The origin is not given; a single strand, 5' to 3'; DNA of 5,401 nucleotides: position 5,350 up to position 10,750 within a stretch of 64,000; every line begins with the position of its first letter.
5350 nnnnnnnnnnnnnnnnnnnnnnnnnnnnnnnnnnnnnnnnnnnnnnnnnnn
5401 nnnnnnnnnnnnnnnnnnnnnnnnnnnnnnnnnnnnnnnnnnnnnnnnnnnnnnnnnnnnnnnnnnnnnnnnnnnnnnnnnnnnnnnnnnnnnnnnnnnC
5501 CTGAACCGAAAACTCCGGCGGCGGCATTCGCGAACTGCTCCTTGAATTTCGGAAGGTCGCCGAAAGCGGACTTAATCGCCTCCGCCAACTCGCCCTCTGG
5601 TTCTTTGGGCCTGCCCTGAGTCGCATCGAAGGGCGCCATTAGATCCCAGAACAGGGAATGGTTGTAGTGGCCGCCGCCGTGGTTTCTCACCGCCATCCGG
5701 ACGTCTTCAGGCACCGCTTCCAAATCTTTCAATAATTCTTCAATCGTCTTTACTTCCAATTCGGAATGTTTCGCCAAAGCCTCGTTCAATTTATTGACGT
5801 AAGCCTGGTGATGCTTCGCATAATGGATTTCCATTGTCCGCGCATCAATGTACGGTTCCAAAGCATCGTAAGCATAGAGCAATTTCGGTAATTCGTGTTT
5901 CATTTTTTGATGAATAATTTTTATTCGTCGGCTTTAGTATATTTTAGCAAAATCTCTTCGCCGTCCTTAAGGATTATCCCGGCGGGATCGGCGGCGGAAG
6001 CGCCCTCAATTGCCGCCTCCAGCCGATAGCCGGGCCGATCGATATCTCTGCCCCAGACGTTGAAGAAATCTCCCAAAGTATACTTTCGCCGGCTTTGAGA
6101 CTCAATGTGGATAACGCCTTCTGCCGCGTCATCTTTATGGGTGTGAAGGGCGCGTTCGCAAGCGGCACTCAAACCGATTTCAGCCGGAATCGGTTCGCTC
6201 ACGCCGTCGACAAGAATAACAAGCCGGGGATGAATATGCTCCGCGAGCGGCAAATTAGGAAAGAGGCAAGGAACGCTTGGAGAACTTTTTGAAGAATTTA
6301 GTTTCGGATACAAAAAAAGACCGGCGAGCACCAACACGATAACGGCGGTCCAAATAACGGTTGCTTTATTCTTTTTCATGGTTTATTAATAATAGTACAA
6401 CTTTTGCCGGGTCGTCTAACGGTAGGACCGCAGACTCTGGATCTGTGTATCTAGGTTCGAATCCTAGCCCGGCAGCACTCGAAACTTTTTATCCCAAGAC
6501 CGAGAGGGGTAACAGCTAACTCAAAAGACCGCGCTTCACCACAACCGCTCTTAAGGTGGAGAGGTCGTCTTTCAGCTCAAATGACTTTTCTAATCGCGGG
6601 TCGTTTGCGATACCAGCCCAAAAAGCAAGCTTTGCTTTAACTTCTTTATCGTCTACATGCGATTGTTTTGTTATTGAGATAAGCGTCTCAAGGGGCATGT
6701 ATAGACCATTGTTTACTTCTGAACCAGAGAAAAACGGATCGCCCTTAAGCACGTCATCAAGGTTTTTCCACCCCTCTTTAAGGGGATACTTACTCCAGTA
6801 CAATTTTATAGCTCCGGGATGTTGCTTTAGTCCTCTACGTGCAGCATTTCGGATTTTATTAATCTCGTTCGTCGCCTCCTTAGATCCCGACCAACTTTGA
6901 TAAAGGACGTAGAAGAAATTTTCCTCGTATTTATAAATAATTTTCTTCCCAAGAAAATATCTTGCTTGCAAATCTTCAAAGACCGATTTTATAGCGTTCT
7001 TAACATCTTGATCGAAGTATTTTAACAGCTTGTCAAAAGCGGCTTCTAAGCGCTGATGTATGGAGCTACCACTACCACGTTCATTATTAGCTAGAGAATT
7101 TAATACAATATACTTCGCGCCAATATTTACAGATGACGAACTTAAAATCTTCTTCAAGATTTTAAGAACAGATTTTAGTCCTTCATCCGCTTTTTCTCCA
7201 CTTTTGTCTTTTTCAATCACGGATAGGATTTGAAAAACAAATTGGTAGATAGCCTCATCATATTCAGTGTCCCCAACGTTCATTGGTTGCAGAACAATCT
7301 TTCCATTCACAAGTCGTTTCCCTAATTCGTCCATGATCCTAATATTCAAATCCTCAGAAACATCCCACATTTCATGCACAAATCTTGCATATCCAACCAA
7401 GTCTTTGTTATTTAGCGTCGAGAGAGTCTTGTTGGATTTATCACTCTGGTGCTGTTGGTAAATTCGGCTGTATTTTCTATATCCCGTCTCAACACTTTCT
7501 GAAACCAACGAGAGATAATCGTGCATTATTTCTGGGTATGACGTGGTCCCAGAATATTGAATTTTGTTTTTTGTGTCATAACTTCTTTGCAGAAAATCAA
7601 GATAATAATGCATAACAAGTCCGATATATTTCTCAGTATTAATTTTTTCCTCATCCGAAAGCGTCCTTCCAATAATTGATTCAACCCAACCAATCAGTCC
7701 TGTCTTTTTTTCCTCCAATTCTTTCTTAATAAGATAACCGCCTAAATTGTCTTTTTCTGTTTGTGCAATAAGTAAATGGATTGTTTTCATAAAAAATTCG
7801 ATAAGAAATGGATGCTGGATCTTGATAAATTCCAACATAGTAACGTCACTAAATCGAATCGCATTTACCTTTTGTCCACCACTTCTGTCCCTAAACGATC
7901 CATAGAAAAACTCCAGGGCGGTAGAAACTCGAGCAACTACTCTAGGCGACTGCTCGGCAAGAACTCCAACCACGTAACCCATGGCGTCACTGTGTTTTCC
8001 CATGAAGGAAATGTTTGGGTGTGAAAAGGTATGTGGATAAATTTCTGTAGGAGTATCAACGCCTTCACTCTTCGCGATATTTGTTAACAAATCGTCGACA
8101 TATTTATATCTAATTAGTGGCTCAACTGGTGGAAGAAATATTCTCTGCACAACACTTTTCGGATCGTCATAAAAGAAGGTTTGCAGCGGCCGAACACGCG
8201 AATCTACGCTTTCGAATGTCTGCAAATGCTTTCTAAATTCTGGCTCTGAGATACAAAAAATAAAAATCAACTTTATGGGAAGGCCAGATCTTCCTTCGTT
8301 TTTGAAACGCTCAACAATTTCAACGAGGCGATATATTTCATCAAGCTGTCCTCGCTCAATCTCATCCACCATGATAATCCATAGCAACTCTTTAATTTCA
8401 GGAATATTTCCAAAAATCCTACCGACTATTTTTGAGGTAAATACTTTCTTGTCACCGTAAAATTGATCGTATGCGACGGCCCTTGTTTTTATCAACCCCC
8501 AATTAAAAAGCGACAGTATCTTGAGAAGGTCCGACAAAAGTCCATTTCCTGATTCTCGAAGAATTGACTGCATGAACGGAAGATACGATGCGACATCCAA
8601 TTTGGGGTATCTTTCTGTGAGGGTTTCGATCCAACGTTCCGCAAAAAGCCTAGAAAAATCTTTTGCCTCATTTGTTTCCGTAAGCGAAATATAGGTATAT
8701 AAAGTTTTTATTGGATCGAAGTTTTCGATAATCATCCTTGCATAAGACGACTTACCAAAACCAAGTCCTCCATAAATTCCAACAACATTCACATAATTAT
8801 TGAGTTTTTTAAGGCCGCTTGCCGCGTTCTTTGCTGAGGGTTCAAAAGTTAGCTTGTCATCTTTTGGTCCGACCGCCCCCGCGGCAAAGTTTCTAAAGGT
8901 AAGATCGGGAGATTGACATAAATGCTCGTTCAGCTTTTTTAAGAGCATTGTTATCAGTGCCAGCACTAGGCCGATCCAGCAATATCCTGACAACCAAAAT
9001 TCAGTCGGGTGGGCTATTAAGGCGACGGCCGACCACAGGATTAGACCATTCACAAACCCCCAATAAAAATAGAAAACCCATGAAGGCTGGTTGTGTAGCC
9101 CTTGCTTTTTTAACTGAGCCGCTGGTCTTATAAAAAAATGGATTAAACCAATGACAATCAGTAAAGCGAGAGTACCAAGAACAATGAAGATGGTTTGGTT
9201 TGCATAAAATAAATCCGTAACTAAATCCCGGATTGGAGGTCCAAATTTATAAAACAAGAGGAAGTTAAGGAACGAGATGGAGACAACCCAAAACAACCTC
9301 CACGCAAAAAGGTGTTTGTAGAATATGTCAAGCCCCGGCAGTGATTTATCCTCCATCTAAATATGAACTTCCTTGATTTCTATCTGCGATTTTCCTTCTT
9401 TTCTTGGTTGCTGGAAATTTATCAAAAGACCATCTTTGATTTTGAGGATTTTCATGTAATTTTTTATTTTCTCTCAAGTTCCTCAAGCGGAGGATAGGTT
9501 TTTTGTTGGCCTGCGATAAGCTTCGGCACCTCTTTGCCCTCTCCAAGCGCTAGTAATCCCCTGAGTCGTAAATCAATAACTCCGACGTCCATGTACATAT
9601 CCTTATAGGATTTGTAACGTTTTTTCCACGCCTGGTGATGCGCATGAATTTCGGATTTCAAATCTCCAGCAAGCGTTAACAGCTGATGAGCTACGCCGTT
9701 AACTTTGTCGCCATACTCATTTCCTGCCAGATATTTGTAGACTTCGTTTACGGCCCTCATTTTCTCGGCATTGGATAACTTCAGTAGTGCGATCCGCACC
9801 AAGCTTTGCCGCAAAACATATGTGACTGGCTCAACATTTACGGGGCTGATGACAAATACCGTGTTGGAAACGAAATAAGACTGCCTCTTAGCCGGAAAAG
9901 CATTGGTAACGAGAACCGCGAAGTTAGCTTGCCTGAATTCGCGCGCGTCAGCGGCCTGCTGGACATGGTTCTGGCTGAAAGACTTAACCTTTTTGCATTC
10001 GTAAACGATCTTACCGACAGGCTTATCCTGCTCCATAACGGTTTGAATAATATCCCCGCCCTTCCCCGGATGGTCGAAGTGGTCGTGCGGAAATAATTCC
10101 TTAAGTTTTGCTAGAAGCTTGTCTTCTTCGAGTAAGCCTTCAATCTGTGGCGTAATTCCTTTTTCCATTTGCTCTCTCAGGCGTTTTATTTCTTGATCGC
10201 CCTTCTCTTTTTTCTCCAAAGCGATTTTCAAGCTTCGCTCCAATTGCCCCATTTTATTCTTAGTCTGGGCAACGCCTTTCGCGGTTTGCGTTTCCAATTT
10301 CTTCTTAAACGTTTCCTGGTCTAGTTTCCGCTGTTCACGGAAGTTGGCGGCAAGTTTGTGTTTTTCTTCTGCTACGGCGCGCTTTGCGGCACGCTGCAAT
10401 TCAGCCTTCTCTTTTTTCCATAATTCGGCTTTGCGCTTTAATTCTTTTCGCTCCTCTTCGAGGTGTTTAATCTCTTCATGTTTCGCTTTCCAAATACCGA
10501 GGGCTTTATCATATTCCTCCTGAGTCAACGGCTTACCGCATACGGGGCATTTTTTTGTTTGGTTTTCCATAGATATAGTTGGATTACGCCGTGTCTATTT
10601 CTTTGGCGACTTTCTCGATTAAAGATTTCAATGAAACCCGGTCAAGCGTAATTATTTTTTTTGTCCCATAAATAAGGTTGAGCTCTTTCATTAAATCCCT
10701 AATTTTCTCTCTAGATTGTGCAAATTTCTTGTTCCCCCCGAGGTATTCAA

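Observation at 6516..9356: P-loop NTPase with an N-terminal four-helix membrane anchor, an unusual KAP/STAND-like topology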

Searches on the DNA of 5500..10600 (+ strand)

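Call 4: search_dna_similar(query=window:5500-10600:+, collection=ecoli_genomes, mode=near, max_rows=15)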
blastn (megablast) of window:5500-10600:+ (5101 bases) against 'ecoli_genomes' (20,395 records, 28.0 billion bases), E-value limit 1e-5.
No match.
